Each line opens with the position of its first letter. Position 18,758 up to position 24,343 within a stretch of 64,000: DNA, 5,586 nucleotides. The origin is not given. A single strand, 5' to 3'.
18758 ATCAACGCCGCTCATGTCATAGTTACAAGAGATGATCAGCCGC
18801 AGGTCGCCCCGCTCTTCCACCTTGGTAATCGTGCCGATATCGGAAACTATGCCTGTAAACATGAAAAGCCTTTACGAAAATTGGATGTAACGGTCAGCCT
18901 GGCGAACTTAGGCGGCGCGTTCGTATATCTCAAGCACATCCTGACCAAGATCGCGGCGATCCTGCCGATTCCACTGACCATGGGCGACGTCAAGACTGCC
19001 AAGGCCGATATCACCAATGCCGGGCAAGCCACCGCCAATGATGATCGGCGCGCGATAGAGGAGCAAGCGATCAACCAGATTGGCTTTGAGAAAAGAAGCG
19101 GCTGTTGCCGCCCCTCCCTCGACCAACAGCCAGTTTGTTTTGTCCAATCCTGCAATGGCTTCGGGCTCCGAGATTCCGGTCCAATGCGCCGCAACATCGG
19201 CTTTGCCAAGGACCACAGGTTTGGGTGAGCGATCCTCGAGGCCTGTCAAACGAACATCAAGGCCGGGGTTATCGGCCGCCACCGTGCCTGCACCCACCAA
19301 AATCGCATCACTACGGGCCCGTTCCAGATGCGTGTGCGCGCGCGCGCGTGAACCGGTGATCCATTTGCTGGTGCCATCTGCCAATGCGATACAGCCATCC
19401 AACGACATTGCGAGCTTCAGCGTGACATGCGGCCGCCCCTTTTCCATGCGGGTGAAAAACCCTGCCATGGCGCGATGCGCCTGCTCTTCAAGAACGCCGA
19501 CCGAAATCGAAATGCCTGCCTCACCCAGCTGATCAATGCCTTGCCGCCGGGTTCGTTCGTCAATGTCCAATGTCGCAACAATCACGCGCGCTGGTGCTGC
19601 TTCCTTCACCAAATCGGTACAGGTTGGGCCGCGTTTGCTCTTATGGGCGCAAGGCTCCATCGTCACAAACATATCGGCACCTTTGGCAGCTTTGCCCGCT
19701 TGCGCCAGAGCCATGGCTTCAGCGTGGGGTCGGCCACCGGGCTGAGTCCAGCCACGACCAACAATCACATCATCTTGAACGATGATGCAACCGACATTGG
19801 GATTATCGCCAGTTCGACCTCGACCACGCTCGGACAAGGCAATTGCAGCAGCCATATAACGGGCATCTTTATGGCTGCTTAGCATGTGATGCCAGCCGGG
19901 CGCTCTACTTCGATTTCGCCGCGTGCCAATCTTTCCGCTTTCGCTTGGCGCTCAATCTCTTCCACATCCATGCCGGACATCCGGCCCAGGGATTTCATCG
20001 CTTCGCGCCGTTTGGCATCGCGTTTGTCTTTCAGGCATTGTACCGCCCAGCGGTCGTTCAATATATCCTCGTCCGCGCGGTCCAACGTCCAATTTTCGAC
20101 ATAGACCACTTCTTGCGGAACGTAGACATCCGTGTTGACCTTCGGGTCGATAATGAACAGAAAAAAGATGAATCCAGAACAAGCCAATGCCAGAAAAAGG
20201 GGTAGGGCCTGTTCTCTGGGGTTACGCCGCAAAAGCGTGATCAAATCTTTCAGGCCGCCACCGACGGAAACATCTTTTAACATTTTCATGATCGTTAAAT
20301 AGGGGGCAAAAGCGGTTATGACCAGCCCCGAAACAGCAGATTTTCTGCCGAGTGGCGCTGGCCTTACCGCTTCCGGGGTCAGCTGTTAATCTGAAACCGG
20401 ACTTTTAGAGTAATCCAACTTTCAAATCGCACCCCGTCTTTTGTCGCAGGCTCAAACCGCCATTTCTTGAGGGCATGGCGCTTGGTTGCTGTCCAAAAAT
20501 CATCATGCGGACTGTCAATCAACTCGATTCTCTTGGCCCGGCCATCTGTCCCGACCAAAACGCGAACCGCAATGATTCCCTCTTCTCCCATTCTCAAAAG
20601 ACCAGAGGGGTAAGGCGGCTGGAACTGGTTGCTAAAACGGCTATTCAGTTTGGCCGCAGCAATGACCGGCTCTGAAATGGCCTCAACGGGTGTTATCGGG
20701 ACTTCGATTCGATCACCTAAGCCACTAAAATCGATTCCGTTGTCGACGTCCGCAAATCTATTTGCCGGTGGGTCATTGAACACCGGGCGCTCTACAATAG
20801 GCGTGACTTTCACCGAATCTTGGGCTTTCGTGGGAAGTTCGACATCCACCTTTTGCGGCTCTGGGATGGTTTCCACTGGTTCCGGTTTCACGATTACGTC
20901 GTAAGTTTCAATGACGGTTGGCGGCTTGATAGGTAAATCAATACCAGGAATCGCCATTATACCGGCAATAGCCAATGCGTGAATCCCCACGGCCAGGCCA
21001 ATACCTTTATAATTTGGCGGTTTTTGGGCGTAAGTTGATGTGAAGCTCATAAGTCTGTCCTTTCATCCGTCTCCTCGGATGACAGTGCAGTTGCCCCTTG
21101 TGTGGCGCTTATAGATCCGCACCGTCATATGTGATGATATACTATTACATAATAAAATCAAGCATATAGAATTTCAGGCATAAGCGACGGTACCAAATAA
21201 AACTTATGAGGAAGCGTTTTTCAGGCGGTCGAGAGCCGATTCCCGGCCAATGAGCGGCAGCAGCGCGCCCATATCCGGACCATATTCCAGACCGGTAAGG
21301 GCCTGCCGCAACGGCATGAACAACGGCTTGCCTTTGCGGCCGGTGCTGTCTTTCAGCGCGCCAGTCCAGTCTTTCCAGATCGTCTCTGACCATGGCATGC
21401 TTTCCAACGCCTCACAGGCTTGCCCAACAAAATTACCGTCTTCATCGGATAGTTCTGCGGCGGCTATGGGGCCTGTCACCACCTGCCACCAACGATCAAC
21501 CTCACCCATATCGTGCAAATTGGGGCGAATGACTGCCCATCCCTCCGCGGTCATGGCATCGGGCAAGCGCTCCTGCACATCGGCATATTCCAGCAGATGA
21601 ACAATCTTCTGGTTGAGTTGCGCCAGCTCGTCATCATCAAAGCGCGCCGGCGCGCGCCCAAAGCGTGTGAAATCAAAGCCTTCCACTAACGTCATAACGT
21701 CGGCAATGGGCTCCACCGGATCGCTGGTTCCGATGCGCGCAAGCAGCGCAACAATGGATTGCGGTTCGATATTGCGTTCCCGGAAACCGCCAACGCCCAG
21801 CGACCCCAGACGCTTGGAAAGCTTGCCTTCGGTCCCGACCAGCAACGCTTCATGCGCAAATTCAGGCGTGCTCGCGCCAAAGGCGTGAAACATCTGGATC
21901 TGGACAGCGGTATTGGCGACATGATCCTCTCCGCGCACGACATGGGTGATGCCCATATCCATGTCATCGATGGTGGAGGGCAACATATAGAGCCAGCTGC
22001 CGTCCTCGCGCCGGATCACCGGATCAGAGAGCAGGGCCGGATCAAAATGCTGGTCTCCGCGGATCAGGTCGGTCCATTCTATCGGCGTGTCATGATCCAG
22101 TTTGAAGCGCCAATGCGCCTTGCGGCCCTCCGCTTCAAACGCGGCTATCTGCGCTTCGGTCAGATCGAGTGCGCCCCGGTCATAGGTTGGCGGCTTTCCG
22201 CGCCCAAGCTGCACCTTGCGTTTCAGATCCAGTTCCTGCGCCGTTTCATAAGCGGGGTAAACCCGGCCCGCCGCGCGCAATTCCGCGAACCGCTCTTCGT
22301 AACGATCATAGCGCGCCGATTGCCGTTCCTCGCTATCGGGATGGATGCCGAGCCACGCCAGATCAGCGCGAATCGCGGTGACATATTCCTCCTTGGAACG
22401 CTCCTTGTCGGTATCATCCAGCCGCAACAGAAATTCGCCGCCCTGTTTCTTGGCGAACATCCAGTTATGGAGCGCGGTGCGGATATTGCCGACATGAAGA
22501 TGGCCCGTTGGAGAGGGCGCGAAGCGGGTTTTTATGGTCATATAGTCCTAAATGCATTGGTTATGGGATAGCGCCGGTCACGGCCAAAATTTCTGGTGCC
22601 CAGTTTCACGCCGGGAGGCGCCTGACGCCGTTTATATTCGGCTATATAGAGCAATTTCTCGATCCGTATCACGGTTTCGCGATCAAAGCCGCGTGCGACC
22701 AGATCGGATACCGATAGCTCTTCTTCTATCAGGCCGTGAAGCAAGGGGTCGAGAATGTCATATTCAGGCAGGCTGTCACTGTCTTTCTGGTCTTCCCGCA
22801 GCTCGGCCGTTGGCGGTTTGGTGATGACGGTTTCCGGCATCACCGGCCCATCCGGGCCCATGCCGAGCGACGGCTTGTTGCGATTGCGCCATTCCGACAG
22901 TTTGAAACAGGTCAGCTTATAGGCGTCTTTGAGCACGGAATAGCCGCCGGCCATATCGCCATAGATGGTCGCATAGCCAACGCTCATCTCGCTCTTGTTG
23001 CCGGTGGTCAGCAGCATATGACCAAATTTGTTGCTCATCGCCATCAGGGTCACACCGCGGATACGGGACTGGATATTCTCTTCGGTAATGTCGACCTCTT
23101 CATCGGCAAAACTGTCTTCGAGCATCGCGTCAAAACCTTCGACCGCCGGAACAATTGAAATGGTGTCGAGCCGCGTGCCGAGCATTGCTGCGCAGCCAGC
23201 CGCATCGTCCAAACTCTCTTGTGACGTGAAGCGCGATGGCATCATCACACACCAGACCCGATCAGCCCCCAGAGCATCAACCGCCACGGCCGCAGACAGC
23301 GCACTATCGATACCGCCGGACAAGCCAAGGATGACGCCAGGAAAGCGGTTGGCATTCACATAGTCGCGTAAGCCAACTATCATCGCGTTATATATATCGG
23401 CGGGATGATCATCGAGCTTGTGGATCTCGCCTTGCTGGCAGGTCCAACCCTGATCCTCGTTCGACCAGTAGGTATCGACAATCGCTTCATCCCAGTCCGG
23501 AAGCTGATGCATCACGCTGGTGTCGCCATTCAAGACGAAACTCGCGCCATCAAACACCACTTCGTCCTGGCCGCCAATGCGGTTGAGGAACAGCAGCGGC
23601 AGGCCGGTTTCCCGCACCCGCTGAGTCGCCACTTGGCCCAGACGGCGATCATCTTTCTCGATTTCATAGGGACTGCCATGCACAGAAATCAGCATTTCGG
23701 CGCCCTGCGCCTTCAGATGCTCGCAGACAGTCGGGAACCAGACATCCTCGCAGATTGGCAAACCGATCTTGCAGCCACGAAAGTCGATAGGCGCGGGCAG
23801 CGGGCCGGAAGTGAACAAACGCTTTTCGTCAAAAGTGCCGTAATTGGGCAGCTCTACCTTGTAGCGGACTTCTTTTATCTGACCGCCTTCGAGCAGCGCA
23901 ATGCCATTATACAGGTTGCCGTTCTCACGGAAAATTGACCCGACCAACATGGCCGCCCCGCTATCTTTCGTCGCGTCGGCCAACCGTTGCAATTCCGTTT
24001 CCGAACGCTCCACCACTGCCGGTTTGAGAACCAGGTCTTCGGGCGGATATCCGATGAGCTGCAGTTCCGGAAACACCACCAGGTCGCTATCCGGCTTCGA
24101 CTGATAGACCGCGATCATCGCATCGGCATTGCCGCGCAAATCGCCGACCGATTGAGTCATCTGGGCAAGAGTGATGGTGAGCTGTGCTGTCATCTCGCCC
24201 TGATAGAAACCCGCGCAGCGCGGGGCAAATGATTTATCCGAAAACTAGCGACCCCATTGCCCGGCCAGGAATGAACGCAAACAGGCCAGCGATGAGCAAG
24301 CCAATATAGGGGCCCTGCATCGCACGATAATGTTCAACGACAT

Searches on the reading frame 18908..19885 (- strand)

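Call 64: search_protein_families(library=pfam, proteins=[window:18908-19885:-], max_evalue=0.0001)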
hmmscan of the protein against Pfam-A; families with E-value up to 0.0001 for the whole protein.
window:18908-19885:- (325 aa): 3 families
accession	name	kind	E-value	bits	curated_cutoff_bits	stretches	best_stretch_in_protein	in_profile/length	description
PF01872.23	RibD_C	-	5.7e-33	114.8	24.1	1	152-295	1-178/197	RibD C-terminal domain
PF00383.29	dCMP_cyt_deam_1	-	1.8e-16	60.3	25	1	6-104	3-101/102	Cytidine and deoxycytidylate deaminase zinc-binding region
PF14437.12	MafB19-deam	-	8.4e-06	26.2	27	1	22-108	16-104/142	MafB19-like deaminase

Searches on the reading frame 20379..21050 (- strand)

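Call 64: search_protein_families(library=pfam, proteins=[window:20379-21050:-], max_evalue=0.0001)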
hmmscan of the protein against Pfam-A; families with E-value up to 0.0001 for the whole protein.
window:20379-21050:- (223 aa): 1 family
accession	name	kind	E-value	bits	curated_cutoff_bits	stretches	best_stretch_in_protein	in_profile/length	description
PF03544.19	TonB_C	-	8.7e-13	49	24.6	1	144-220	2-78/79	Gram-negative bacterial TonB protein C-terminal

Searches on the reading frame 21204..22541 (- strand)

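Call 64: search_protein_families(library=pfam, proteins=[window:21204-22541:-], max_evalue=0.0001)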
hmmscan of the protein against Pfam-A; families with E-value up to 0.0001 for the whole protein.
window:21204-22541:- (445 aa): 2 families
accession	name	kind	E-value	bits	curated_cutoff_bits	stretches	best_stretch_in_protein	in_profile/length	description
PF00749.27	tRNA-synt_1c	-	6.6e-70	235.9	23.4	1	3-306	2-312/314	tRNA synthetases class I (E and Q), catalytic domain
PF19269.4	Anticodon_2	-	1.7e-09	38.6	23.6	1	371-443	67-140/141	Anticodon binding domain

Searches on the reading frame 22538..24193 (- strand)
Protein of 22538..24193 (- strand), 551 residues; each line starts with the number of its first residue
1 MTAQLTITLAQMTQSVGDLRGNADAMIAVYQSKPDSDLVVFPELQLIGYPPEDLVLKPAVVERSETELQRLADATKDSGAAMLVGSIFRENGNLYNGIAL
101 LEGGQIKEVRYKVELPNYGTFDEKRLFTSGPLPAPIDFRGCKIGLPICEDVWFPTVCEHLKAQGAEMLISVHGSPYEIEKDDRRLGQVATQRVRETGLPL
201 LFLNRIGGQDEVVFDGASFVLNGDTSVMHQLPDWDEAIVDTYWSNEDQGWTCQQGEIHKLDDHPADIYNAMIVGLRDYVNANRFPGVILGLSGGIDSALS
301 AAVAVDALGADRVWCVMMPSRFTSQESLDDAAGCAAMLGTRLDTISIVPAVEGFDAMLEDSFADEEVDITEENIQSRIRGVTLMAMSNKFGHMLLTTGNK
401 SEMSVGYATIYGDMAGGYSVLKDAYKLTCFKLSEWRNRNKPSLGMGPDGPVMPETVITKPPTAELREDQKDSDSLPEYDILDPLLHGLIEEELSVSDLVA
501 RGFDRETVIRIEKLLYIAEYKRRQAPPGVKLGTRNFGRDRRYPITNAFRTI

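Call 64: search_protein_families(library=pfam, proteins=[window:22538-24193:-], max_evalue=0.0001)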
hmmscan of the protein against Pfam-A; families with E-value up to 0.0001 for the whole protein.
window:22538-24193:- (551 aa): 2 families
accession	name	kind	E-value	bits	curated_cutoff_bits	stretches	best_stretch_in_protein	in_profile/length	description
PF02540.23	NAD_synthase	-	1.3e-64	218.1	21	1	268-525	2-242/242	NAD synthase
PF00795.27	CN_hydrolase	-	6.5e-29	101.5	23.2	1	7-238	2-241/256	Carbon-nitrogen hydrolase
